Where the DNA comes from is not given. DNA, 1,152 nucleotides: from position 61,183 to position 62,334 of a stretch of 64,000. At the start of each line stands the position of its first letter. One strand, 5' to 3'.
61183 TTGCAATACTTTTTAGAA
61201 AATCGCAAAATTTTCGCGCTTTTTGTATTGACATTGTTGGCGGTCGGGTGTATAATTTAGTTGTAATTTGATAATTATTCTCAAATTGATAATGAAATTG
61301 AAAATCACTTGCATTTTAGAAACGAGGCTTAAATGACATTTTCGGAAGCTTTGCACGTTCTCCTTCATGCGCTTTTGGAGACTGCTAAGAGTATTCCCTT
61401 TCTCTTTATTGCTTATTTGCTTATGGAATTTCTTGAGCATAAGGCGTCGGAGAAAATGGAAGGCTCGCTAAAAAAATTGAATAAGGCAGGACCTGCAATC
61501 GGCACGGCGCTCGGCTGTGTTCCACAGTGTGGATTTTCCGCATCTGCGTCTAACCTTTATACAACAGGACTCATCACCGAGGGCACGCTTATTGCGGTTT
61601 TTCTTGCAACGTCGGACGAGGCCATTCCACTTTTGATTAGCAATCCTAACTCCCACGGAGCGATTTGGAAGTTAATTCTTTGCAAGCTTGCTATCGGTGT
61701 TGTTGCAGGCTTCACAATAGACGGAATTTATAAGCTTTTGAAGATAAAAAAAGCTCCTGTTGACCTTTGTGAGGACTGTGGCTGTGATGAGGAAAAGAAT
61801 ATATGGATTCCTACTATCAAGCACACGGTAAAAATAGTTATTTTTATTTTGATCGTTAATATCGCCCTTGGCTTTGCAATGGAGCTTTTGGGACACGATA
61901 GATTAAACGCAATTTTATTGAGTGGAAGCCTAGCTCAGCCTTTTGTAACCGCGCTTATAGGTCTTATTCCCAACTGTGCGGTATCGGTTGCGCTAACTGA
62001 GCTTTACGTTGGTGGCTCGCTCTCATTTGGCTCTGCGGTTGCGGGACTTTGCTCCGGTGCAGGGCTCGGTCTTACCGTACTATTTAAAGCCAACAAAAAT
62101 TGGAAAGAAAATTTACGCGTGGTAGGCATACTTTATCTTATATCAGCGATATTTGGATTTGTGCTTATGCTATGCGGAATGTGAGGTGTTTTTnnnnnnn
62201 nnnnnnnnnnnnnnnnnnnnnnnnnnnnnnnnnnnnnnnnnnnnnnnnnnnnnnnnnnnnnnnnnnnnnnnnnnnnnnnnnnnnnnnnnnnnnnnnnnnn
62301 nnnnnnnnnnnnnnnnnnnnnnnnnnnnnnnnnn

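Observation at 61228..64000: Fur-box-controlled operon: ArsP_2-like permease plus MacB-type ABC transporter with His-rich loops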

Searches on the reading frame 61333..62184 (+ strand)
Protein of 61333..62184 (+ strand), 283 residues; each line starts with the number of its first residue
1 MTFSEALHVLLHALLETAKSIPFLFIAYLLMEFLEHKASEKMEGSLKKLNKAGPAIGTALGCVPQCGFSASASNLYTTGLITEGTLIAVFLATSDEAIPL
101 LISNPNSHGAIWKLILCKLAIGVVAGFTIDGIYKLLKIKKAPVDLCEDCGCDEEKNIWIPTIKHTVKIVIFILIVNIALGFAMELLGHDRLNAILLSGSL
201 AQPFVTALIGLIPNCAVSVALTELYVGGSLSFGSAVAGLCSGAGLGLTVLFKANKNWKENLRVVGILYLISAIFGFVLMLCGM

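Call 6: search_protein_families(library=pfam, proteins=[window:61333-62181:+], max_evalue=0.01)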
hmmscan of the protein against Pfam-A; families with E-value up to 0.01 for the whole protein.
window:61333-62181:+ (283 aa): 1 family
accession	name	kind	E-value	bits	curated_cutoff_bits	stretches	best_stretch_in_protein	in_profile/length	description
PF11449.14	ArsP_2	-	7.6e-19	68.5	32.5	2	27-183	24-181/359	Putative, 10TM heavy-metal exporter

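Call 7: find_encoding_contigs(protein=window:61333-62184:+, flank=10000, max_places=6)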
Protein window:61333-62184:+ (283 aa): no gene with exactly this product is on record in the collection.

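Call 8: search_protein_families(library=ncbifam, proteins=[window:61333-62181:+], max_evalue=0.01)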
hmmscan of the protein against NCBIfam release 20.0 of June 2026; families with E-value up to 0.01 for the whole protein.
window:61333-62181:+ (283 aa): 1 family
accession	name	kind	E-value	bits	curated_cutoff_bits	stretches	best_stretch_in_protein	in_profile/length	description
NF037962.1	arsenic_eff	subfamily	1.8e-79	267.1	100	1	16-275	1-287/287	arsenic efflux protein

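Call 59: find_homologous_proteins(query=window:61333-62181:+, max_evalue=0.00001)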
Query window:61333-62181:+ (283 aa): 6788 proteins with E <= 0.00001 among 8000 candidates; the best 120 are listed.
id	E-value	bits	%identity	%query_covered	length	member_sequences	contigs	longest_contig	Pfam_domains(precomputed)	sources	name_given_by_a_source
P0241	1.1e-177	607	99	100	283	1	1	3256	PF11449.15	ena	-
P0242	2.7e-177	606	99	100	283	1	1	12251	PF11449.15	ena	-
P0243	4.6e-177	605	99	100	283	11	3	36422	PF11449.15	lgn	-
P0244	9.4e-177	604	99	100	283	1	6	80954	PF11449.15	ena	-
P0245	9.8e-177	604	99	100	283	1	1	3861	PF11449.15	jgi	jgi:hypothetical protein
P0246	1.4e-176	604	99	100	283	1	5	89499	PF11449.15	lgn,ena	-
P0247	3.0e-176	602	99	100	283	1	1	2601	PF11449.15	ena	-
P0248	2.4e-164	563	90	100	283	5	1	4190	PF11449.15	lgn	-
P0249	6.6e-164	562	89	100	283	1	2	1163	PF11449.15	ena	-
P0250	3.0e-162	556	89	100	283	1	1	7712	PF11449.15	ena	-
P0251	4.1e-160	549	87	100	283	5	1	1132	PF11449.15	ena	-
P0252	1.9e-158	544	87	100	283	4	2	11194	PF11449.15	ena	-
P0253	4.0e-150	517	99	86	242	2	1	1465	PF11449.15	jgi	jgi:hypothetical protein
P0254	5.2e-150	516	99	86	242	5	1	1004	PF11449.15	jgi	jgi:hypothetical protein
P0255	2.4e-143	495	80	100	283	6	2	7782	PF11449.15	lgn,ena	-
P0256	4.5e-143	494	80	100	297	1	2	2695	PF11449.15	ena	-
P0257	2.6e-140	485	77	100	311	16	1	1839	PF11449.15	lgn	-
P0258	4.0e-139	481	78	100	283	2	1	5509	PF11449.15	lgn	-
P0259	1.0e-138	479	76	100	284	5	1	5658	PF11449.15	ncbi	-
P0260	7.0e-138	477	76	100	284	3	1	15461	PF11449.15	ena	-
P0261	2.8e-133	461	75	100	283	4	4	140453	PF11449.15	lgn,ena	-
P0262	3.3e-133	461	75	100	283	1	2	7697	PF11449.15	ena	-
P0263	1.1e-130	453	73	100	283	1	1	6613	PF11449.15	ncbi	-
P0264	3.8e-129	448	73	100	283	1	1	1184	PF11449.15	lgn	-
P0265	6.4e-129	447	71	100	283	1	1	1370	PF11449.15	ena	-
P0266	3.6e-128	445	75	100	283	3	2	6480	PF11449.15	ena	-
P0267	5.2e-128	444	73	100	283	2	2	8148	PF11449.15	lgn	-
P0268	6.8e-128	444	70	99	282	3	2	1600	PF11449.15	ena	-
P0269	1.6e-127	443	69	99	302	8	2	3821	PF11449.15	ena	-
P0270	2.4e-127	442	70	99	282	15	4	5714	PF11449.15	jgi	-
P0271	5.0e-127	441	70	99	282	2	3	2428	PF11449.15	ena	-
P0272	9.0e-127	440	70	99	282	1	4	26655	PF11449.15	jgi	-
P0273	4.6e-126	438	71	99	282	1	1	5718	PF11449.15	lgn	-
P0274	1.7e-125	436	70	99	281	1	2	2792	PF11449.15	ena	-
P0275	3.3e-125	435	69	99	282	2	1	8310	PF11449.15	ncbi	-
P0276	6.0e-125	434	67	99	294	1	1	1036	PF11449.15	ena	-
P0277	6.1e-125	434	69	99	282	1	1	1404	PF11449.15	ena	-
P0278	9.7e-125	433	68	99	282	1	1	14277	PF11449.15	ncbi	-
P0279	1.4e-124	433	69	99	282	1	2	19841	PF11449.15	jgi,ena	-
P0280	2.8e-124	432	72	94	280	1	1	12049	PF11449.15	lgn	-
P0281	3.9e-124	431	69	99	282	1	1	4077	PF11449.15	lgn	-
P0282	4.4e-124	431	68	99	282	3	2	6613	PF11449.15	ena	-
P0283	5.2e-124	431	68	99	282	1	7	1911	PF11449.15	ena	-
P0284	3.0e-123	429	68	99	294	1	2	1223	PF11449.15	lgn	-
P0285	3.3e-123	428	70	100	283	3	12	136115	PF11449.15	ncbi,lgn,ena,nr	ncbi:MAG: arsenic efflux protein [Clostridia bacterium]|nr:arsenic efflux protein [Clostridia bacter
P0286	4.2e-123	428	71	98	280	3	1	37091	PF11449.15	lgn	-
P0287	5.1e-123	428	67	99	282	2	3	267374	PF11449.15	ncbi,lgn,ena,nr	ncbi:MAG: arsenic efflux protein [Clostridia bacterium]|nr:arsenic efflux protein [Clostridia bacter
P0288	5.1e-123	428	68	99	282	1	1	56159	PF11449.15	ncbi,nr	ncbi:MAG: arsenic efflux protein [Clostridia bacterium]|nr:arsenic efflux protein [Clostridia bacter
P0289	1.7e-122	426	69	99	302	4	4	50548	PF11449.15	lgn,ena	-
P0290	3.1e-122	425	68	99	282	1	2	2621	PF11449.15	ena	-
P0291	8.5e-122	424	67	99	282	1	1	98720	PF03773.20,PF11449.15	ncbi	-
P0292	1.1e-121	423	67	99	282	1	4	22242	PF11449.15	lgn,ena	-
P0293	2.0e-121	423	69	99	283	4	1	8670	PF11449.15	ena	-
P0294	3.1e-121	422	67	99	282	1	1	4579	PF11449.15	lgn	-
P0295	6.9e-121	421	67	99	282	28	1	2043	PF11449.15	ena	-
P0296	7.6e-121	421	67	99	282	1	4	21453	PF11449.15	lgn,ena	-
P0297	1.2e-120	420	67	99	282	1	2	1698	PF11449.15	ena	-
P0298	2.7e-120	419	68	99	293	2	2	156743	PF11449.15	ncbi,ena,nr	ncbi:MAG: arsenic efflux protein [Clostridia bacterium]|nr:arsenic efflux protein [Clostridia bacter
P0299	1.5e-119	416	66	99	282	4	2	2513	PF11449.15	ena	-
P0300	4.6e-119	415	66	98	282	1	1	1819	PF11449.15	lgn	-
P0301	9.0e-119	414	66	99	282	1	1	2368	PF11449.15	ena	-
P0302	1.5e-118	413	65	99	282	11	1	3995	PF11449.15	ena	-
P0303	1.6e-118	413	67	98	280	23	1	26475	PF11449.15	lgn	-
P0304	7.5e-118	411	65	100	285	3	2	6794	PF11449.15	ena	-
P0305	2.4e-117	409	65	99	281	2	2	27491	PF11449.15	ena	-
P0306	2.5e-117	409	65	97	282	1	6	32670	PF11449.15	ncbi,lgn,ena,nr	ncbi:MAG: arsenic efflux protein [Clostridia bacterium]|nr:arsenic efflux protein [Clostridia bacter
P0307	3.3e-117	409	64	99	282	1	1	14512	PF11449.15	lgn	-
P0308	3.6e-117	409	67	98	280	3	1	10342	PF11449.15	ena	-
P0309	4.2e-117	408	65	95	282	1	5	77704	PF11449.15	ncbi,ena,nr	ncbi:MAG: arsenic efflux protein [Clostridia bacterium]|nr:arsenic efflux protein [Clostridia bacter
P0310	8.3e-117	407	66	98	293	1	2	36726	PF11449.15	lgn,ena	-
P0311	9.1e-117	407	66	99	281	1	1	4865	PF11449.15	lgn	-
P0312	1.3e-116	407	66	99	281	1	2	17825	PF11449.15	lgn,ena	-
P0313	1.5e-116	407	66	99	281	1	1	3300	PF11449.15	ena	-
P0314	1.9e-116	406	66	97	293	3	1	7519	PF11449.15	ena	-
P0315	8.3e-116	404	65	98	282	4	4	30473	PF11449.15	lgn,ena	-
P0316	9.1e-116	404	63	99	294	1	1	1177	PF11449.15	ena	-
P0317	1.4e-115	403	65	99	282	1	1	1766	PF11449.15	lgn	-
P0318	1.4e-115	403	65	95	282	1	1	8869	PF11449.15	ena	-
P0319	1.5e-115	403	65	95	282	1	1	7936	PF11449.15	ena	-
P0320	1.9e-115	403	65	95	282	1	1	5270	PF11449.15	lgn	-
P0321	3.3e-115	402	64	98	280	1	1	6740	PF11449.15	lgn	-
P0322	4.1e-115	402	67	98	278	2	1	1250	PF11449.15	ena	-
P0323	5.5e-115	401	66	93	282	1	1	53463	PF11449.15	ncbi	-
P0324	8.0e-115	401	65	95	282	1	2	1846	PF11449.15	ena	-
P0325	1.2e-114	400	66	97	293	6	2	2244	PF11449.15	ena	-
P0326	1.2e-114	400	63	99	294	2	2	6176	PF11449.15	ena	-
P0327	1.4e-114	400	64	98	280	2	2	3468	PF11449.15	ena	-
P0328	1.5e-114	400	63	98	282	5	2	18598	PF11449.15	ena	-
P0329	1.9e-114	400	65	99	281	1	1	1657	PF11449.15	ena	-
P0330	1.1e-113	397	67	94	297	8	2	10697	PF11449.15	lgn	-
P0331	1.7e-113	397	63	99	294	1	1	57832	PF11449.15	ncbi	-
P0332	2.3e-113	396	63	99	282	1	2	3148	PF11449.15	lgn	-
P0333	3.0e-113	396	63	99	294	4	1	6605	PF11449.15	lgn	-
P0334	3.1e-113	396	64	98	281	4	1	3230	PF11449.15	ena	-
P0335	5.0e-113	395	65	99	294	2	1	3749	PF11449.15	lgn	-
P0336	5.1e-113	395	64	99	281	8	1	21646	PF11449.15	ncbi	-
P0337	8.6e-113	394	63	99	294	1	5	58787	PF11449.15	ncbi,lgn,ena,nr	ncbi:MAG: arsenic efflux protein [Clostridia bacterium]|nr:arsenic efflux protein [Clostridia bacter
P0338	1.2e-112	394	64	98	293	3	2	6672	PF11449.15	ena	-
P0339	1.6e-112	393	63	99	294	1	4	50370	PF11449.15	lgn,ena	-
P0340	2.5e-112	393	63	97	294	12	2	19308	PF11449.15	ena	-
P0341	3.4e-112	392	63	98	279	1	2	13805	PF11449.15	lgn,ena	-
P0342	9.4e-112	391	63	97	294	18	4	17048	PF11449.15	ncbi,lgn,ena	-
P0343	1.6e-111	390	61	98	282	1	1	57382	PF11449.15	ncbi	-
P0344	3.1e-111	389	62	100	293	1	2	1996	PF11449.15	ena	-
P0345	3.7e-111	389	63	99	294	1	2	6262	PF11449.15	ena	-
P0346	4.6e-111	389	62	99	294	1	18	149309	PF11449.15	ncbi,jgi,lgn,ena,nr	ncbi:MAG: hypothetical protein E7596_01450 [Ruminococcaceae bacterium]|nr:hypothetical protein [Osci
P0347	5.1e-111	388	64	98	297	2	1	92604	PF11449.15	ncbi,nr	ncbi:MAG: arsenic efflux protein [Clostridia bacterium]|nr:arsenic efflux protein [Clostridia bacter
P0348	1.1e-110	387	65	96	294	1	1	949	PF11449.15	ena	-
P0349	1.6e-110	387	65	96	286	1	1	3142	PF03773.20,PF11449.15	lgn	-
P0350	1.7e-110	387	62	97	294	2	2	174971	PF11449.15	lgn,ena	-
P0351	2.9e-110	386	65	98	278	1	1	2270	PF11449.15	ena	-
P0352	4.7e-110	385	62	99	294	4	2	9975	PF11449.15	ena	-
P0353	4.8e-110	385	61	99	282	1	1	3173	PF11449.15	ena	-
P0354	7.6e-110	385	61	99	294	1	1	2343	PF11449.15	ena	-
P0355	8.0e-110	385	63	97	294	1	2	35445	PF11449.15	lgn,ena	-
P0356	2.3e-109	383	63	97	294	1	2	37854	PF11449.15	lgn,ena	-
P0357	2.4e-109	383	62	99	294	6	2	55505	PF11449.15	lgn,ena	-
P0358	2.7e-109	383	61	99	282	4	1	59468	PF11449.15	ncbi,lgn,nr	ncbi:MAG: arsenic efflux protein [Clostridia bacterium]|nr:arsenic efflux protein [Clostridia bacter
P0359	3.2e-109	383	63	98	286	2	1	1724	PF03773.20,PF11449.15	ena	-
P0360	3.9e-109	382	62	99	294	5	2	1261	PF11449.15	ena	-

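Call 60: find_encoding_contigs(protein=P0287, flank=5000, max_places=2)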
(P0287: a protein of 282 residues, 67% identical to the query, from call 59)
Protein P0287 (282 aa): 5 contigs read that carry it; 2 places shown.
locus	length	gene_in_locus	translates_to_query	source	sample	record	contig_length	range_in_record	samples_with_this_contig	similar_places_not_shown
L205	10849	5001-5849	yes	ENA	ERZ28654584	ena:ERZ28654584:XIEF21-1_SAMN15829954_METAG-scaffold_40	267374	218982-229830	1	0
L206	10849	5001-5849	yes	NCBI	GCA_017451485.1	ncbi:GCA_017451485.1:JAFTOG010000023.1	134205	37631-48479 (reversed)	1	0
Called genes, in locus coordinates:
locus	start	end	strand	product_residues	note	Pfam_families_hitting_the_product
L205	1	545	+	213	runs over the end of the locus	-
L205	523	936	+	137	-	PF09579:Spore_YtfJ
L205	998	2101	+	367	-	PF00768:Peptidase_S11, PF13354:Beta-lactamase2 (weak), PF07943:PBP5_C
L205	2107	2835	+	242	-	PF01479:S4 (faint), PF00849:PseudoU_synth_2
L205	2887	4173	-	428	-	PF08245:Mur_ligase_M, PF02875:Mur_ligase_C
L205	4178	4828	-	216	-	PF07155:ECF-ribofla_trS, PF12822:ECF_trnsprt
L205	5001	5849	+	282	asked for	PF11449:ArsP_2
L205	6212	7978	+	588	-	PF07973:tRNA_SAD, PF00587:tRNA-synt_2b, PF03129:HGTP_anticodon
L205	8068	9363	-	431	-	PF00278:Orn_DAP_Arg_deC, PF02784:Orn_Arg_deC_N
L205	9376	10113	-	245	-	PF01113:DapB_N, PF05173:DapB_C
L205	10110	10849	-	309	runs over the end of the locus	PF00701:DHDPS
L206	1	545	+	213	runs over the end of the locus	-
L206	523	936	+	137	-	PF09579:Spore_YtfJ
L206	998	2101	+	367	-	PF00768:Peptidase_S11, PF13354:Beta-lactamase2 (weak), PF07943:PBP5_C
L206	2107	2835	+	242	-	PF01479:S4 (faint), PF00849:PseudoU_synth_2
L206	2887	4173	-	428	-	PF08245:Mur_ligase_M, PF02875:Mur_ligase_C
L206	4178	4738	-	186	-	PF07155:ECF-ribofla_trS, PF12822:ECF_trnsprt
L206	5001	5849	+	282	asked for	PF11449:ArsP_2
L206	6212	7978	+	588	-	PF07973:tRNA_SAD, PF00587:tRNA-synt_2b, PF03129:HGTP_anticodon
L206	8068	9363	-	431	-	PF00278:Orn_DAP_Arg_deC, PF02784:Orn_Arg_deC_N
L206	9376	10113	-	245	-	PF01113:DapB_N, PF05173:DapB_C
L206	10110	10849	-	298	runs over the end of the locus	PF00701:DHDPS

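Call 61: find_encoding_contigs(protein=P0346, flank=5000, max_places=2)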
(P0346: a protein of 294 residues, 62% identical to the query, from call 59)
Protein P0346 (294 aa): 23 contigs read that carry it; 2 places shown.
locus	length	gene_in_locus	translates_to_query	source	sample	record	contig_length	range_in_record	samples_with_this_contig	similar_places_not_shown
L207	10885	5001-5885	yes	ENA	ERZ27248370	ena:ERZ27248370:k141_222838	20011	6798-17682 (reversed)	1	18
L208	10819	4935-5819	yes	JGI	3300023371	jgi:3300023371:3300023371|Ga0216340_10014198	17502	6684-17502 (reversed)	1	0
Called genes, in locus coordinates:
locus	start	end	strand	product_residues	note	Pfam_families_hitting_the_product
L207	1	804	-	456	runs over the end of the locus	PF13727:CoA_binding_3, PF02397:Bac_transf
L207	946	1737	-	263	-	PF00005:ABC_tran, PF13304:AAA_21 (faint)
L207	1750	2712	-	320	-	PF01061:ABC2_membrane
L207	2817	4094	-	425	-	PF08245:Mur_ligase_M, PF02875:Mur_ligase_C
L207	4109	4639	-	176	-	PF07155:ECF-ribofla_trS, PF12822:ECF_trnsprt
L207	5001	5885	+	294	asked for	PF11449:ArsP_2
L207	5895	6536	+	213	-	PF13555:AAA_29 (faint), PF00005:ABC_tran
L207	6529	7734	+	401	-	PF12704:MacB_PCD, PF02687:FtsX (weak)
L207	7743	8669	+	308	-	-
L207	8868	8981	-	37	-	-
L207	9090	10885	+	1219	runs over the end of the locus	PF13306:LRR_5, PF13855:LRR_8 (faint), PF13306:LRR_5, PF13620:CarboxypepD_reg (faint), PF13306:LRR_5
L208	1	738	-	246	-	?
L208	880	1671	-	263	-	PF00005:ABC_tran, PF13304:AAA_21 (faint)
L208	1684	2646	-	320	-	PF01061:ABC2_membrane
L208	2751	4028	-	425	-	PF08245:Mur_ligase_M, PF02875:Mur_ligase_C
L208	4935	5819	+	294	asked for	PF11449:ArsP_2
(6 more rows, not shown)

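Call 66: find_encoding_contigs(protein=P0298, flank=4000, max_places=1)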
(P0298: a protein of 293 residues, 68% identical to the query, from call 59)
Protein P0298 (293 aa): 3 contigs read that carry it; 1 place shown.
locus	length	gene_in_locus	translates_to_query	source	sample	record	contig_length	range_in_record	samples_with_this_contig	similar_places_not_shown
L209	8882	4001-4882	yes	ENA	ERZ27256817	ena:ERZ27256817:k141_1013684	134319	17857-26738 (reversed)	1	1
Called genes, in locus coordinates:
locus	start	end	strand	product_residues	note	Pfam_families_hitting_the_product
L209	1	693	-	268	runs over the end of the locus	PF02463:SMC_N (faint), PF00005:ABC_tran, PF13304:AAA_21 (faint)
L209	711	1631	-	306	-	PF01061:ABC2_membrane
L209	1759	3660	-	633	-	PF07155:ECF-ribofla_trS, PF12822:ECF_trnsprt (weak), PF08245:Mur_ligase_M, PF02875:Mur_ligase_C, PF27239:FOL3_C (faint)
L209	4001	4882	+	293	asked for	PF11449:ArsP_2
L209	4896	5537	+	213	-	PF13555:AAA_29 (weak), PF00005:ABC_tran, PF13304:AAA_21 (faint)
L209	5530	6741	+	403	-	PF12704:MacB_PCD, PF02687:FtsX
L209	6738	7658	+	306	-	-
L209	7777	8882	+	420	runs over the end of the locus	PF00654:Voltage_CLC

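Call 67: find_encoding_contigs(protein=P0350, flank=4000, max_places=1)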
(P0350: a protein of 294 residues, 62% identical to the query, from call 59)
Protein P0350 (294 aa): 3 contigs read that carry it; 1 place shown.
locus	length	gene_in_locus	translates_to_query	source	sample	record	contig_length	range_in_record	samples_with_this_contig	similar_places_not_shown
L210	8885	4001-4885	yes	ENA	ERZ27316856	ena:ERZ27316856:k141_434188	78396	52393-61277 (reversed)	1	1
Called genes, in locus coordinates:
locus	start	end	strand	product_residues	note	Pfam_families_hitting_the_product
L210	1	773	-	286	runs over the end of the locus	PF00005:ABC_tran, PF13304:AAA_21 (faint)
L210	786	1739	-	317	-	PF01061:ABC2_membrane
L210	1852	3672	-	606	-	PF07155:ECF-ribofla_trS, PF12822:ECF_trnsprt, PF08245:Mur_ligase_M, PF02875:Mur_ligase_C, PF27239:FOL3_C (faint)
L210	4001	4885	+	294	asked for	PF11449:ArsP_2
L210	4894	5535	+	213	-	PF00005:ABC_tran, PF13304:AAA_21 (faint)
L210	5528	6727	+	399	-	PF12704:MacB_PCD, PF02687:FtsX (weak)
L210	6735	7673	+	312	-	-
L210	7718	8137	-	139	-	-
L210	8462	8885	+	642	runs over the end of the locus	PF07973:tRNA_SAD, PF00587:tRNA-synt_2b, PF03129:HGTP_anticodon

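Call 68: find_encoding_contigs(protein=P0347, flank=4000, max_places=1)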
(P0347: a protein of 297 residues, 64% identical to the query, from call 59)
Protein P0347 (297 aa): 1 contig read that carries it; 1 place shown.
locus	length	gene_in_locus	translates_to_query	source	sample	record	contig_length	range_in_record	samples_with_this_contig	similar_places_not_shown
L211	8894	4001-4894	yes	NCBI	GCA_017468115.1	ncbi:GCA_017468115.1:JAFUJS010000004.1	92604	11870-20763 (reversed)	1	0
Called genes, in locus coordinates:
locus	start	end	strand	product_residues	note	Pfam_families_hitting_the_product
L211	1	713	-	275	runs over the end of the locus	PF00005:ABC_tran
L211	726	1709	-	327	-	PF01061:ABC2_membrane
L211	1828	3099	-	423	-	PF08245:Mur_ligase_M, PF02875:Mur_ligase_C, PF27239:FOL3_C (weak)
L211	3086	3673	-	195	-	PF07155:ECF-ribofla_trS, PF12822:ECF_trnsprt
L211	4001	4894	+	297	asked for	PF11449:ArsP_2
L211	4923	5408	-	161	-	PF08534:Redoxin, PF00578:AhpC-TSA (weak), PF13098:Thioredoxin_2, PF00085:Thioredoxin (weak), PF13905:Thioredoxin_8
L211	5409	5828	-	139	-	-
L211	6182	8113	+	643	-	PF07973:tRNA_SAD, PF00587:tRNA-synt_2b, PF03129:HGTP_anticodon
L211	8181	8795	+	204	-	PF01613:Flavin_Reduct, PF21349:RUBY_RBDX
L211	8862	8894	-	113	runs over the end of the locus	-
